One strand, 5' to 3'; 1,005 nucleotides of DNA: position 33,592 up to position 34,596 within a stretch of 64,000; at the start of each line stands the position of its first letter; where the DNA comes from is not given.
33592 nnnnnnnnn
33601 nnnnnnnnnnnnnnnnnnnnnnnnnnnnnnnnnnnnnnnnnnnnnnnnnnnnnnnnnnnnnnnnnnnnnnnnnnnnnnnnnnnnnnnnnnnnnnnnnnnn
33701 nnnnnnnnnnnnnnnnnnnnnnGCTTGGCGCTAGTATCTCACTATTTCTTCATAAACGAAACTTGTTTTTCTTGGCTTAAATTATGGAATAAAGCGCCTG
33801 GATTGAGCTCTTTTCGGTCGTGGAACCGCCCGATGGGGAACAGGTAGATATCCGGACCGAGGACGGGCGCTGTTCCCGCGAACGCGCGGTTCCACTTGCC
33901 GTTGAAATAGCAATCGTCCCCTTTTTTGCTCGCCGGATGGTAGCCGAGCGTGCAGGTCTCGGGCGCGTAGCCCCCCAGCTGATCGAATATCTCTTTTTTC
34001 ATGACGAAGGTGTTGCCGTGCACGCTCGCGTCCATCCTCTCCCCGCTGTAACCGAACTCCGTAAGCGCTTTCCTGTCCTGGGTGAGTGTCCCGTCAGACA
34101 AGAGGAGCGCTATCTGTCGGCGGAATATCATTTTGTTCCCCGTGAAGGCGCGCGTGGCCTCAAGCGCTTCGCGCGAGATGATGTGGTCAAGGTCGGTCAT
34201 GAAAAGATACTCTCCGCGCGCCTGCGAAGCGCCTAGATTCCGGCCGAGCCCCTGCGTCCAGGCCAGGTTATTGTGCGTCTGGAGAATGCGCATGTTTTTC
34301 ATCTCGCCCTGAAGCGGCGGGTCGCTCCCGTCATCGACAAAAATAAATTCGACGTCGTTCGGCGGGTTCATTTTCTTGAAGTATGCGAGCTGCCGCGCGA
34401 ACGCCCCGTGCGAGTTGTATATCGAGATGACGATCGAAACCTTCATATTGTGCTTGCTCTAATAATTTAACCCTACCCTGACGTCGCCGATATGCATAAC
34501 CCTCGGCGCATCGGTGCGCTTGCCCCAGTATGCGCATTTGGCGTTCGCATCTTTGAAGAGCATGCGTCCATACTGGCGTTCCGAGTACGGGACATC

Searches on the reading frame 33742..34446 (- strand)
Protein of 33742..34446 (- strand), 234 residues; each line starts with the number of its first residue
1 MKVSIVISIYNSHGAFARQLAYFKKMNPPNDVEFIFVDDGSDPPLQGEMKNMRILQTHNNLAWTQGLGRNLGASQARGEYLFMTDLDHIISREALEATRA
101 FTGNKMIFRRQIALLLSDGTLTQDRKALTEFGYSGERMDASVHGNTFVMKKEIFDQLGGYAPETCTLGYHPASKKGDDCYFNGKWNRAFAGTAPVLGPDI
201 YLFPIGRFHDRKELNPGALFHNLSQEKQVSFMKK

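Call 7: search_protein_families(library=pfam, max_evalue=0.01, proteins=[window:33742-34446:-])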
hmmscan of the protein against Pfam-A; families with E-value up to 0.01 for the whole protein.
window:33742-34446:- (234 aa): 3 families
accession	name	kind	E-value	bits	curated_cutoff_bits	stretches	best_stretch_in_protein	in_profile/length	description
PF10111.15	Glyco_tranf_2_2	-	2.7e-10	40.6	27.3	1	4-124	1-129/276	Glycosyltransferase like family 2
PF00535.33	Glycos_transf_2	-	7.3e-10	39.5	23.3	1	4-97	1-98/168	Glycosyl transferase family 2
PF13896.12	Glyco_transf_49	-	0.008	16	27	1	51-104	104-157/329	Glycosyl-transferase for dystroglycan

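Call 9: search_protein_families(library=phrogs, max_evalue=0.01, proteins=[window:33742-34446:-])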
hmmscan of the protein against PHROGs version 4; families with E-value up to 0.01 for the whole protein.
window:33742-34446:- (234 aa): 0 families

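Call 101: search_protein_families(library=ncbifam, max_evalue=0.001, proteins=[window:33742-34446:-])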
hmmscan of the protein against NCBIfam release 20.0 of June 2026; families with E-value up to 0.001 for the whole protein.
window:33742-34446:- (234 aa): 5 families
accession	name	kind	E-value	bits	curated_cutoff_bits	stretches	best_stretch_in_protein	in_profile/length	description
TIGR04283.1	glyco_like_mftF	equivalog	2.6e-07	30.5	182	1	3-163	1-156/221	TIGR04283 family arsenosugar biosynthesis glycosyltransferase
TIGR03965.1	mycofact_glyco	equivalog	5.5e-07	28.8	280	1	2-96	75-173/467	mycofactocin biosynthesis glycosyltransferase MftF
NF041875.1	EPS_EpsD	equivalog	6.9e-07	29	370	1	3-96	1-98/325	exopolysaccharide biosynthesis glycosyltransferase EpsD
NF007482.0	PRK10073.1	equivalog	2e-06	27.1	423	1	2-93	7-101/334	glycosyltransferase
TIGR03937.1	PgaC_IcaA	equivalog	0.00029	19.9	422.3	1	2-96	46-144/407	poly-beta-1,6-N-acetyl-D-glucosamine synthase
